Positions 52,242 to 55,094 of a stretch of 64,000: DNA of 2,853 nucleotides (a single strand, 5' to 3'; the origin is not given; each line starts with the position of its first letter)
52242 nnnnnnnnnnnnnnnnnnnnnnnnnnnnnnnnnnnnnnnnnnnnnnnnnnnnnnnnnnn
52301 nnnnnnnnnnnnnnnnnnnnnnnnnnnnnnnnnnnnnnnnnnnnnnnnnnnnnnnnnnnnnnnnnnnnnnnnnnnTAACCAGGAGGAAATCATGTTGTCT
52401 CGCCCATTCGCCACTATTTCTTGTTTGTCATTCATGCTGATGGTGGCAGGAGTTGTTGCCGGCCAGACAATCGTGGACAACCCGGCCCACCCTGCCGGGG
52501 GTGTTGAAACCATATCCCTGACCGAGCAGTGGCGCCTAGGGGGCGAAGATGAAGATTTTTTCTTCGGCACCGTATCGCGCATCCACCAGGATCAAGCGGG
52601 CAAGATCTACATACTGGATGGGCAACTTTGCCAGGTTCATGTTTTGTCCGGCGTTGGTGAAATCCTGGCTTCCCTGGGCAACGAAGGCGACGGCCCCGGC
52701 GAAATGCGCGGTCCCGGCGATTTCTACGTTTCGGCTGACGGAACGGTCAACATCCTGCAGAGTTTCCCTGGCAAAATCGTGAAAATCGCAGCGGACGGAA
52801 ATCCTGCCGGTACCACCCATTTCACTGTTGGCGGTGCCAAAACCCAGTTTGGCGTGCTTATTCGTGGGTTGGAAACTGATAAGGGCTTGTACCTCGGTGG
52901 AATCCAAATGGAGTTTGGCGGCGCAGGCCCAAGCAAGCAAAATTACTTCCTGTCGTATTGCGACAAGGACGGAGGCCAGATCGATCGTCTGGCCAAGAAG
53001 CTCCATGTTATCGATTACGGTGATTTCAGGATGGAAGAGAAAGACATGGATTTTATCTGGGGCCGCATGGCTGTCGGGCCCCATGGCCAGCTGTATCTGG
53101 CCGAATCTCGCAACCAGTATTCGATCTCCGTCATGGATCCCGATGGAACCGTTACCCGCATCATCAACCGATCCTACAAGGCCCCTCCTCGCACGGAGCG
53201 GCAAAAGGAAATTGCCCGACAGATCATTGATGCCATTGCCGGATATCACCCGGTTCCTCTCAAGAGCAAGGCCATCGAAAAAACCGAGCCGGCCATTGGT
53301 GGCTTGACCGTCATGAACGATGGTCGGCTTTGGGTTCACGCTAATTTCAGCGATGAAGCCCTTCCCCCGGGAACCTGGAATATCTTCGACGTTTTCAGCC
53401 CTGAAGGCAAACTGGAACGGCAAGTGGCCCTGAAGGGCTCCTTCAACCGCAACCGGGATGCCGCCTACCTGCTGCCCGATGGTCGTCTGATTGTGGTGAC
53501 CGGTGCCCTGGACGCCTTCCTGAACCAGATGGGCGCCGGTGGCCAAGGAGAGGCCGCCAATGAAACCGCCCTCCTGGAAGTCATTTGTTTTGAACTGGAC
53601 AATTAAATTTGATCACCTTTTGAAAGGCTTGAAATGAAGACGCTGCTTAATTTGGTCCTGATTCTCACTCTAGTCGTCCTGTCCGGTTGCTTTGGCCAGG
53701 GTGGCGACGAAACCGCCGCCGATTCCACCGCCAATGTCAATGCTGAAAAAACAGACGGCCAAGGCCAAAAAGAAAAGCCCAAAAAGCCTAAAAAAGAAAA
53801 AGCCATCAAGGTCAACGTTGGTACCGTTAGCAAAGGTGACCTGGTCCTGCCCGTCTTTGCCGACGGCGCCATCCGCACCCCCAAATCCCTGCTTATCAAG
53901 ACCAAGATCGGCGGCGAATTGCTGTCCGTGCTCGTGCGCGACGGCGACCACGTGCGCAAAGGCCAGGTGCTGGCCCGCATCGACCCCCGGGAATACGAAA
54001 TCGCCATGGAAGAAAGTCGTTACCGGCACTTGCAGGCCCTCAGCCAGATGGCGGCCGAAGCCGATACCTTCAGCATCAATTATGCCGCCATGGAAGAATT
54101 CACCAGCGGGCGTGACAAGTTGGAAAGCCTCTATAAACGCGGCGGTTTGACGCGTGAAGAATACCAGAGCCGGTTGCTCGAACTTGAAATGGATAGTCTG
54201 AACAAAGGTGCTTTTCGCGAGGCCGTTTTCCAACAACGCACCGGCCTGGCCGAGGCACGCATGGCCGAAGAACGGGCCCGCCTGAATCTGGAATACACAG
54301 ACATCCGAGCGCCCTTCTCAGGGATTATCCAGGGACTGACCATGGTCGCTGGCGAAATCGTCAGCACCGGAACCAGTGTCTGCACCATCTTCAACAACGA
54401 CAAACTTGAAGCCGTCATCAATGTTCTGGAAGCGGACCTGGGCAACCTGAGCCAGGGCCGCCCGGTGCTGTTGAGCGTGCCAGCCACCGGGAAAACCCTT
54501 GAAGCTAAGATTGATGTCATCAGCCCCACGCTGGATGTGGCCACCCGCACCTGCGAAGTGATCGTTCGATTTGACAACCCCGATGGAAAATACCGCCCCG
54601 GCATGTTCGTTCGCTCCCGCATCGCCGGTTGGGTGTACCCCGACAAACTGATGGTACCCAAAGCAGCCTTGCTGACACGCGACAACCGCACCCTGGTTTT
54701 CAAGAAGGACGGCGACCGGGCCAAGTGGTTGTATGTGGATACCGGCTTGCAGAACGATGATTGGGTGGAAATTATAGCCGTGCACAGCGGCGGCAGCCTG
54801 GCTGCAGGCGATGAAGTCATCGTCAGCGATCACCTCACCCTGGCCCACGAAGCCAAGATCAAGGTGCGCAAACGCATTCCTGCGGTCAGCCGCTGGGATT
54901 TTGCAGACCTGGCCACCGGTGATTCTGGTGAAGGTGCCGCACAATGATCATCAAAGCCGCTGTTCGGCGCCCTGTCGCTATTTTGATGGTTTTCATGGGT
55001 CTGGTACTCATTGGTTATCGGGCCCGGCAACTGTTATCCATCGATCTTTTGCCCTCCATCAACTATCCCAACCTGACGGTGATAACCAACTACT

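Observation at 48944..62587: Beta-propeller / heteromeric RND operon lacking a TolC: candidate uncharacterised export system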

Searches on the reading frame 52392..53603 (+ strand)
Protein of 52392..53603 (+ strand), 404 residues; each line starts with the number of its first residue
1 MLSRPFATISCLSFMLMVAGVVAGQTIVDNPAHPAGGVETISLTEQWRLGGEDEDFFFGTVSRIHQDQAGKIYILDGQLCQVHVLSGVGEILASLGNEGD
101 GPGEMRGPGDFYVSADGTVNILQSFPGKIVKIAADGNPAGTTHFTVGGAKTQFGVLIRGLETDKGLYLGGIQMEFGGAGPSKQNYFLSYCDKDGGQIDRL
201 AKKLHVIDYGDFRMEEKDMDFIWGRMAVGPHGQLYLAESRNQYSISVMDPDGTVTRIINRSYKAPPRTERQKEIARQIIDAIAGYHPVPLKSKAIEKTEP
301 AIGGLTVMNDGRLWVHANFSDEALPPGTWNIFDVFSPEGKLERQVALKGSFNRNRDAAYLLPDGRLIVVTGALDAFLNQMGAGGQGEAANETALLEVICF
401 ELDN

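Call 5: search_protein_families(library=pfam, proteins=[window:52392-53603:+], max_evalue=0.01)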
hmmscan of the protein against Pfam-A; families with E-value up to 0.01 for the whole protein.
window:52392-53603:+ (404 aa): 2 families
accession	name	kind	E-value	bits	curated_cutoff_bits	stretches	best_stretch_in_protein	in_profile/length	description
PF17170.10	DUF5128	-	3.2e-06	27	22.9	1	54-146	39-132/321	6-bladed beta-propeller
PF01436.27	NHL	-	0.0097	16.4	20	0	226-242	7-23/28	NHL repeat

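Call 11: find_homologous_proteins(query=window:52392-53603:+)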
Query window:52392-53603:+ (404 aa): 88 proteins with E <= 0.001 among 8000 candidates.
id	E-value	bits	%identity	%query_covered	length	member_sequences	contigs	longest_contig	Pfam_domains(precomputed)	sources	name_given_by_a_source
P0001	5.6e-274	926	100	100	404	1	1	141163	PF17170.11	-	-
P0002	5.8e-228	775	83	100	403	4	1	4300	PF17170.11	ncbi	-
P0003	2.2e-202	690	72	100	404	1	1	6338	PF17170.11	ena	-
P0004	4.0e-184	630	67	100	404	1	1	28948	PF17170.11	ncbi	-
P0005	8.4e-181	619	67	99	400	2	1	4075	PF17170.11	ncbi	-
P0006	1.8e-161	556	61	100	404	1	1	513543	PF17170.11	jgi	jgi:6-bladed beta-propeller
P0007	4.6e-160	551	59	100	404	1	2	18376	PF17170.11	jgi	-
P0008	7.3e-160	550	59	100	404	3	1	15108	PF17170.11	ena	-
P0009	5.1e-158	544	58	100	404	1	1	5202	PF17170.11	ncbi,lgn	-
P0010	6.0e-157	541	58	100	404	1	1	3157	PF17170.11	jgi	jgi:hypothetical protein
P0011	9.2e-157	540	59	100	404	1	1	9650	PF17170.11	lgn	-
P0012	2.8e-156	538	60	100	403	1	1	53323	PF17170.11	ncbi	-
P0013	1.2e-153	530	56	100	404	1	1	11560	PF17170.11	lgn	-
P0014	6.6e-153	527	57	100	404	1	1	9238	PF17170.11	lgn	-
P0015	2.7e-148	512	55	100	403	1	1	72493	PF17170.11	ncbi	-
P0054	4.9e-90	320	42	100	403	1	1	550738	PF17170.11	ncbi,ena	-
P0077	2.9e-35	140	29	87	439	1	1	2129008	-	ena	-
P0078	6.6e-31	126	27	98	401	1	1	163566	PF17170.11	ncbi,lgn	-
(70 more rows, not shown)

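Call 16: find_related_loci(query=A2, collection=genome_contigs, flank=10000)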
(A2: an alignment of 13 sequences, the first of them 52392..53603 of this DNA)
Query A2 (404 aa) in genome_contigs; peptide patterns used: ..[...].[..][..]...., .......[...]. (x = any residue, [..] = any of these).
599 stretches matched a pattern (row limit reached: there are more); 326 encode a relative of the query (tblastn E <= 1e-3); the best 80 are kept; 80 distinct loci.
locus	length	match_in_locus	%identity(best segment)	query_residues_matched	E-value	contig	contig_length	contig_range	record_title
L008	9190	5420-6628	83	1-404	0e+0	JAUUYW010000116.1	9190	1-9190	MAG: Candidatus Krumholzibacteriia bacterium isolate CSMAG_177 CSMAG_177_k127_4901355_length_9190_cov_10.7767, whole gen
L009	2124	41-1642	59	1-404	7e-179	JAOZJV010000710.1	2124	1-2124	MAG: Candidatus Krumholzibacteriia bacterium isolate GMC1.concoct.124 GMC1_25979_length_2124_cov_5.680039, whole genome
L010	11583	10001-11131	56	25-403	3e-140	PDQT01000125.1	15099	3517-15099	MAG: bacterium DOLZORAL124_64_63 isolate DOLZORAL124_64_63 DolZOral124_scaffold_8133_curated, whole genome shotgun seque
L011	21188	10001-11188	47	7-403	4e-120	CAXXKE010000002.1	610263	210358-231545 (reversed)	MAG: Candidatus Krumholzibacteriia bacterium isolate 6e48df6a-8f97-42e3-8007-6ecbf69f3fc6 genome assembly, contig: conti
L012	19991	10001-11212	48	3-403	2e-119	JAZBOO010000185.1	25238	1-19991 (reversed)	MAG: Candidatus Krumholzibacteriia bacterium isolate bin.63 k117_4655287, whole genome shotgun sequence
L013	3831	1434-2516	52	41-402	7e-121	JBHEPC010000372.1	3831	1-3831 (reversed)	MAG: Candidatus Krumholzibacteriia bacterium isolate S6_bin.62.orig S6_k141_210442, whole genome shotgun sequence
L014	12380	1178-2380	45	4-403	2e-117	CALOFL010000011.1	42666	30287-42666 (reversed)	MAG: Candidatus Krumholzibacteriia bacterium isolate HOU_bin.0013 genome assembly, contig: contig_35719, whole genome sh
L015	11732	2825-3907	50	43-404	2e-116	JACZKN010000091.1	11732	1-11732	MAG: Candidatus Krumholzibacteriia bacterium isolate MAG46 bacteria_3_contig_189405, whole genome shotgun sequence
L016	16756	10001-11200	47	7-404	1e-115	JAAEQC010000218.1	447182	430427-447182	MAG: bacterium isolate Gpa_8 GpaG_CONTIG5428952, whole genome shotgun sequence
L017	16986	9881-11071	46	7-403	2e-115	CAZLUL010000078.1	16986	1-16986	MAG TPA_asm: uncultured Fibrobacteraceae bacterium isolate SRP155585_co2_84 genome assembly, contig: NODE_1864_length_16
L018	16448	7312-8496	45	12-404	2e-117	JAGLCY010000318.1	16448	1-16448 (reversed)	MAG: Candidatus Krumholzibacteriia bacterium isolate SW_4_19 ROV167.bin.19.fa_318, whole genome shotgun sequence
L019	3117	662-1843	45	15-400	1e-117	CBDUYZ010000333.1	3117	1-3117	MAG TPA_asm: uncultured bacterium isolate SRR21487743_metabat2_30 genome assembly, contig: ERZ25748485.23186, whole geno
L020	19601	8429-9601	47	11-403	1e-113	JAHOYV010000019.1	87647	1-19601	MAG: Gemmatimonadales bacterium isolate CORE_19_RING_Bin_00004 c_000000000021, whole genome shotgun sequence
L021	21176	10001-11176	46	14-402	5e-112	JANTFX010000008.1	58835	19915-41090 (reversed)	MAG: Candidatus Krumholzibacteriia bacterium isolate bin10023 c_000000000188, whole genome shotgun sequence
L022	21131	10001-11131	46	27-404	4e-112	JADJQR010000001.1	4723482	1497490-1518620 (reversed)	MAG: bacterium isolate Fred_18-Q3-R57-64_MAXAC.288 tig00000189-10-47221210, whole genome shotgun sequence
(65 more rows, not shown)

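Call 21: search_protein_families(library=ncbifam, proteins=[window:52392-53603:+], max_evalue=0.01)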
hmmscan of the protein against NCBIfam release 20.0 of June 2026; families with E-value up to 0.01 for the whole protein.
window:52392-53603:+ (404 aa): 1 family
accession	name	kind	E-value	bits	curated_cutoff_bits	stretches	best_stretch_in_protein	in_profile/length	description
NF035926.1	scyF_NHL_VPEP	equivalog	3e-07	29.9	350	1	53-156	147-246/376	scytonemin biosynthesis PEP-CTERM protein ScyF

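Call 23: predict_structure(alignment_id=A1)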
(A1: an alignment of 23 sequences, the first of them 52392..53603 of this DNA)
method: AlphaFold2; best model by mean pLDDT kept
length: 404 residues; sequences in the alignment: 23
mean_pLDDT: 89.4   pTM: 0.87
mean pLDDT of the five models: 89.4, 89.3, 88.8, 88.8, 88.7
residues with pLDDT >= 90: 299; 70-90: 69; 50-70: 26; < 50: 10
segments of 3 or more residues with pLDDT < 50: 385-390
pLDDT, mean of each block of 10 residues (from residue 1): 54 58 81 91 95 86 93 95 95 94 91 93 89 94 90 89 93 81 95 93 94 94 94 95 96 96 94 93 89 96 95 94 92 96 95 93 95 88 53 86 83
secondary structure, 60 per line:
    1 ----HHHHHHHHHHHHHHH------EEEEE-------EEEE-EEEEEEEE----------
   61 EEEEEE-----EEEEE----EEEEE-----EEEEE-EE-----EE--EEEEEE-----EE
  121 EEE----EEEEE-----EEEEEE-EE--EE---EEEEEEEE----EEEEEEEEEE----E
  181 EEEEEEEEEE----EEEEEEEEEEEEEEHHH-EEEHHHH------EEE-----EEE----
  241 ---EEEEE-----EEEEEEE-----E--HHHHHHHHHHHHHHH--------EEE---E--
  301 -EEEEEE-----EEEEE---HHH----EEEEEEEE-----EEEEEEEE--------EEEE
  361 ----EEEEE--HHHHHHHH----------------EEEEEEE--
elements in order: H5-19 E26-30 E38-41 E43-50 E61-66 E72-76 E81-85 E91-95 E108-113 E119-123 E128-132 E138-143 E154-161 E166-175 E180-190 E195-208 E213-215 H216-219 E226-228 E234-236 E244-248 E254-260 H269-283 E292-294 E302-307 E313-317 E328-335 E341-348 E357-360 E365-369 H372-379 E396-402

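Call 26: fold_search(model_id=the predicted structure, library=pdb)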
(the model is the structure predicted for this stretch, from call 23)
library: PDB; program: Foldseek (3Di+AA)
matches with E <= 10: 973; with E <= 0.001: 236
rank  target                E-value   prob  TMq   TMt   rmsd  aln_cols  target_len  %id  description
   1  1q7f_B                7.8e-12  1.00  0.52  0.71   5.7       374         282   11  Brain Tumor NHL domain (released 2003-10-21)
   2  6fq3_A                1.3e-11  1.00  0.50  0.52   7.4       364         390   14  Crystal structure of Danio rerio Lin41 filamin-NHL domains in complex with lin-29A 5'UTR 13mer RNA (released 2018-05-09)
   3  6xg7                  8.8e-11  1.00  0.51  0.68   6.8       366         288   13  1.3 A Resolution Structure of the of the NHL Repeat Region of D. melanogaster Thin (released 2020-12-16)
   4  8j72_A                1.4e-10  1.00  0.48  0.67   6.4       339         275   14  Crystal structure of mammalian Trim71 in complex with lncRNA Trincr1 (released 2024-03-06)
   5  6d69                  1.6e-10  1.00  0.51  0.67   6.8       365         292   13  Crystal Structure of the NHL Repeat Region of D. melanogaster Thin (released 2019-04-24)
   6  7qrv_D                1.6e-10  1.00  0.45  0.62   9.4       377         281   13  Crystal structure of NHL domain of TRIM2 (full C-terminal) (released 2022-05-04)
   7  9jur                  1.7e-10  1.00  0.49  0.68   6.3       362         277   14  Crystal Structure of NHL domain of human E3 ubiquitin-protein ligase TRIM71 (released 2025-04-30)
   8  7qrv_A                2.2e-10  1.00  0.47  0.65   7.5       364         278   14  Crystal structure of NHL domain of TRIM2 (full C-terminal) (released 2022-05-04)
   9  1q7f_A                2.9e-10  1.00  0.52  0.72   5.5       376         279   11  Brain Tumor NHL domain (released 2003-10-21)
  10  8j72_B                2.9e-10  1.00  0.49  0.68   6.1       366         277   13  Crystal structure of mammalian Trim71 in complex with lncRNA Trincr1 (released 2024-03-06)
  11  4zlr_B                3.9e-10  1.00  0.51  0.71   5.5       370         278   12  Structure of the Brat-NHL domain bound to consensus RNA motif (released 2015-11-11)
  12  7b96_A                3.9e-10  1.00  0.46  0.64   8.5       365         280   14  NHL domain of human TRIM2 (released 2022-01-12)
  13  7qrx_A                4.9e-10  1.00  0.49  0.67   7.9       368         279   14  Crystal structure of NHL domain of TRIM71 (released 2022-05-04)
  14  7b2r_A                5.2e-10  1.00  0.47  0.65   7.5       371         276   14  Crystal structure of NHL domain of TRIM2 (released 2021-01-13)
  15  4raa                  5.7e-10  1.00  0.49  0.55   9.8       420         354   12  Crystal structure of a Putative exported protein (BF0058) from Bacteroides fragilis NCTC 9343 at 2.60 A resolution (released 2014-10-15)
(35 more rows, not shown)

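Call 71: find_encoding_contigs(protein=P0054, flank=10000, max_places=2)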
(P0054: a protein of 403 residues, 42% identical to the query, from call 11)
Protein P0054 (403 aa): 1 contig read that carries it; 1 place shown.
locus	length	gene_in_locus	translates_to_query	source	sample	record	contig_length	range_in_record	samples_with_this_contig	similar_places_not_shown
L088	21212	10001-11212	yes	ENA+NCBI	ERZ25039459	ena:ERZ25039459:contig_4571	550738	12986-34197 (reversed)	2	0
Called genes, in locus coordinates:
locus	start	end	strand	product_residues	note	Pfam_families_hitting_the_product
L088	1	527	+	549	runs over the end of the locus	PF02082:Rrf2, PF01515:PTA_PTB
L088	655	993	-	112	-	-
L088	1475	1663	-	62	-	-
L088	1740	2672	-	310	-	PF02567:PhzC-PhzF, PF05544:Pro_racemase (weak)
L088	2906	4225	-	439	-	PF07969:Amidohydro_3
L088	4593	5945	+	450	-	-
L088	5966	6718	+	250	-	-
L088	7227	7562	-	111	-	-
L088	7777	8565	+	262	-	-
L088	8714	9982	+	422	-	PF17170:DUF5128 (weak)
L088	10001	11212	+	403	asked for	PF17170:DUF5128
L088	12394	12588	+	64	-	-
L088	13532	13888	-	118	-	-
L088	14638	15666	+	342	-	PF00873:ACR_tran, PF02355:SecD_SecF_C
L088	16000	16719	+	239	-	PF00873:ACR_tran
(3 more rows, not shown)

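Call 72: find_encoding_contigs(protein=P0077, flank=10000, max_places=2)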
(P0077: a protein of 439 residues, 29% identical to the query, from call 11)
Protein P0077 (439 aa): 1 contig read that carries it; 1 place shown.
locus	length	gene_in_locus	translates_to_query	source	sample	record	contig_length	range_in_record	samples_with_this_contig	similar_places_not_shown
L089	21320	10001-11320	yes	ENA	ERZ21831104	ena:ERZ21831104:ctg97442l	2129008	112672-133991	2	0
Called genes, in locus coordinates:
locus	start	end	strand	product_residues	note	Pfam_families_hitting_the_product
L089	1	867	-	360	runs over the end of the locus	PF01883:FeS_assembly_P, PF01656:CbiA, PF09140:MipZ (weak), PF10609:ParA, PF13614:AAA_31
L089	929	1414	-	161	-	PF00293:NUDIX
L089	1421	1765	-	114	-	PF01740:STAS, PF13466:STAS_2 (weak)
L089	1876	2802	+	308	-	PF01875:Memo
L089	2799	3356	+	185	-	PF01871:AMMECR1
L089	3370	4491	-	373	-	PF13480:Acetyltransf_6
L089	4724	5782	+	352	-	PF01757:Acyl_transf_3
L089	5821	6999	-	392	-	PF01833:TIG (faint), PF07676:PD40 (faint), PF26549:Tricorn_N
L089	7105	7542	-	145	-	PF00293:NUDIX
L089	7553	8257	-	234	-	PF00072:Response_reg, PF00486:Trans_reg_C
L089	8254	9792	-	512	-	PF00512:HisKA, PF02518:HATPase_c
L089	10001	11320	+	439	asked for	-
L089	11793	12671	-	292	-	PF14326:DUF4384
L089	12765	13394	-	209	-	PF13384:HTH_23 (faint), PF08281:Sigma70_r4_2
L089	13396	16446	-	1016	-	PF24885:TPR_NPHP3, PF13424:TPR_12, PF13424:TPR_12, PF24885:TPR_NPHP3, PF13374:TPR_10, PF13424:TPR_12, PF24885:TPR_NPHP3, PF12770:CHAT, +8 more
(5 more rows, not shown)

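Call 73: find_encoding_contigs(protein=P0078, flank=10000, max_places=2)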
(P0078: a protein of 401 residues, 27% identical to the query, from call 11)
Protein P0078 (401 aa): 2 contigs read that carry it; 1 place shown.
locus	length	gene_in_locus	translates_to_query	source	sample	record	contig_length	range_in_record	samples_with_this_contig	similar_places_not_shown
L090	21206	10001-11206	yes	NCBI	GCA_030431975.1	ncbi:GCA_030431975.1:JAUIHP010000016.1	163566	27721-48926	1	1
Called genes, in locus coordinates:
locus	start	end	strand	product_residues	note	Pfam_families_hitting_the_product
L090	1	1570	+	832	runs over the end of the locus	-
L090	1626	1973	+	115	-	PF00903:Glyoxalase (weak), PF18029:Glyoxalase_6 (weak)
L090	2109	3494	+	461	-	PF00171:Aldedh, PF05893:LuxC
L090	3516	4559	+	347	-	PF01636:APH, PF02958:EcKL (weak)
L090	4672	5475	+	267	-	-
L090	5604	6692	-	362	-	-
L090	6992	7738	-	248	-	PF13860:FlgD_ig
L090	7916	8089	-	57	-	-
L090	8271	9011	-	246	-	PF03476:MOSC_N, PF03473:MOSC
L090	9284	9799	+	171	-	-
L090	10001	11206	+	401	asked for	PF17170:DUF5128 (faint)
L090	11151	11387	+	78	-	-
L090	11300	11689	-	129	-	-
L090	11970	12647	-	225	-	PF12146:Hydrolase_4 (faint), PF20408:Abhydrolase_11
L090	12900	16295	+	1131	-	PF01839:FG-GAP, PF13517:FG-GAP_3 (weak), PF01839:FG-GAP (weak), PF13517:FG-GAP_3 (weak), PF01839:FG-GAP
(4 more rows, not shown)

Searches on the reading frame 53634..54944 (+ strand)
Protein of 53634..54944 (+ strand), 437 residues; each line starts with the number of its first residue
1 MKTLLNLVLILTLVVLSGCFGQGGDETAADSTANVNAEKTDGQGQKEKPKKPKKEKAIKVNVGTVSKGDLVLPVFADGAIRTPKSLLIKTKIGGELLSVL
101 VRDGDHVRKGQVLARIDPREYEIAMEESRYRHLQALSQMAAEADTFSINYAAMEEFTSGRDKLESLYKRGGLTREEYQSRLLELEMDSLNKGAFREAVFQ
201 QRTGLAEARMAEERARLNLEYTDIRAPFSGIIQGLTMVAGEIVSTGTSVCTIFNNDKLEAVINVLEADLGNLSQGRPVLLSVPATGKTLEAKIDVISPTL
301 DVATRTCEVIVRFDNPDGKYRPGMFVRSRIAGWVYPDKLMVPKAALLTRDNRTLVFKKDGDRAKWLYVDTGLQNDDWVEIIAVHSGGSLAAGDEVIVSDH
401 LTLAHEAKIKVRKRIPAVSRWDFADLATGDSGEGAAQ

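Call 5: search_protein_families(library=pfam, proteins=[window:53634-54944:+], max_evalue=0.01)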
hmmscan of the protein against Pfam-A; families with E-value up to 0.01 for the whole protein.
window:53634-54944:+ (437 aa): 5 families
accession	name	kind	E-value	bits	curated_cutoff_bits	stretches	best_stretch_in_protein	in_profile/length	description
PF16576.10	HlyD_D23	-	1.9e-24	86.6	30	1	88-326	22-214/214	Barrel-sandwich domain of CusB or HlyD membrane-fusion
PF13437.12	HlyD_3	-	6e-20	72.4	22.2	1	224-323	2-106/106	HlyD family secretion protein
PF13533.13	Biotin_lipoyl_2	-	8.3e-10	38.7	29.8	1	88-117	3-32/32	Biotin-lipoyl like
PF00364.28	Biotin_lipoyl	-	7.4e-06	26.2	22.1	0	96-116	16-36/73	Biotin-requiring enzyme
PF09851.14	SHOCT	-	0.0087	16.2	27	0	161-180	4-23/28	Short C-terminal domain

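Call 21: search_protein_families(library=ncbifam, proteins=[window:53634-54944:+], max_evalue=0.01)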
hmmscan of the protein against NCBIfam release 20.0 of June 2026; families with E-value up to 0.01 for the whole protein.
window:53634-54944:+ (437 aa): 23 families
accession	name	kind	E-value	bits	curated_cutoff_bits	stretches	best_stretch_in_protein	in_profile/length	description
TIGR01730.1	RND_mfp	subfamily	7.8e-53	179.5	94.9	1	64-411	5-321/322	efflux RND transporter periplasmic adaptor subunit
TIGR00999.1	8a0102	subfamily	3e-30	105.3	319.3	1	104-382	1-254/271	CzcB/NccB family metal efflux transporter periplasmic adaptor subunit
NF008589.1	PRK11556.1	equivalog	2.2e-21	76.2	391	2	197-410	168-386/392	MdtA/MuxA family multidrug efflux RND transporter periplasmic adaptor subunit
TIGR00998.1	8a0101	subfamily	3.6e-20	72.2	390.8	1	86-298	43-283/334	EmrA/EmrK family multidrug efflux transporter periplasmic adaptor subunit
NF007785.0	PRK10476.1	equivalog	1.2e-18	67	376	2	208-297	195-285/347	multidrug transporter subunit MdtN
NF008606.0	PRK11578.1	equivalog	2.6e-18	66.3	342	1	63-400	39-365/371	macrolide transporter subunit MacA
NF045904.1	RND-peri-MexE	equivalog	2.8e-18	66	714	2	199-372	149-334/390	multidrug efflux RND transporter periplasmic adaptor subunit MexE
NF045680.1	DiMtlExpIhpB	equivalog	1.9e-17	63.2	450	1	219-399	135-316/326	divalent metal ion exporter adaptor subunit IhpB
NF033138.2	RND-peri-MexC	equivalog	6.3e-17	61.8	625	1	192-412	139-372/375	MexC family multidrug efflux RND transporter periplasmic adaptor subunit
NF007132.1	PRK09578.1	equivalog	1.1e-16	60.6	512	2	300-417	268-381/396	MexX/AxyX family multidrug efflux RND transporter periplasmic adaptor subunit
NF000272.2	OqxA_adapt_sub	exception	1.9e-15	56.7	835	1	43-397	31-364/391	multidrug efflux RND transporter periplasmic adaptor subunit OqxA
TIGR01843.1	type_I_hlyD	subfamily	7.6e-15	54.8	208.65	2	87-181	45-138/422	HlyD family type I secretion periplasmic adaptor subunit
NF002939.0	PRK03598.1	equivalog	2.5e-14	53.2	393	2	186-308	169-292/332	secretion protein HlyD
NF007850.1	PRK10559.1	equivalog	6.9e-13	48.4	400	2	201-304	127-230/303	p-hydroxybenzoic acid efflux pump subunit AaeA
NF011604.1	PRK15030.1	equivalog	3.8e-12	45.9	765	1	298-412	265-376/397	multidrug efflux RND transporter periplasmic adaptor subunit AcrA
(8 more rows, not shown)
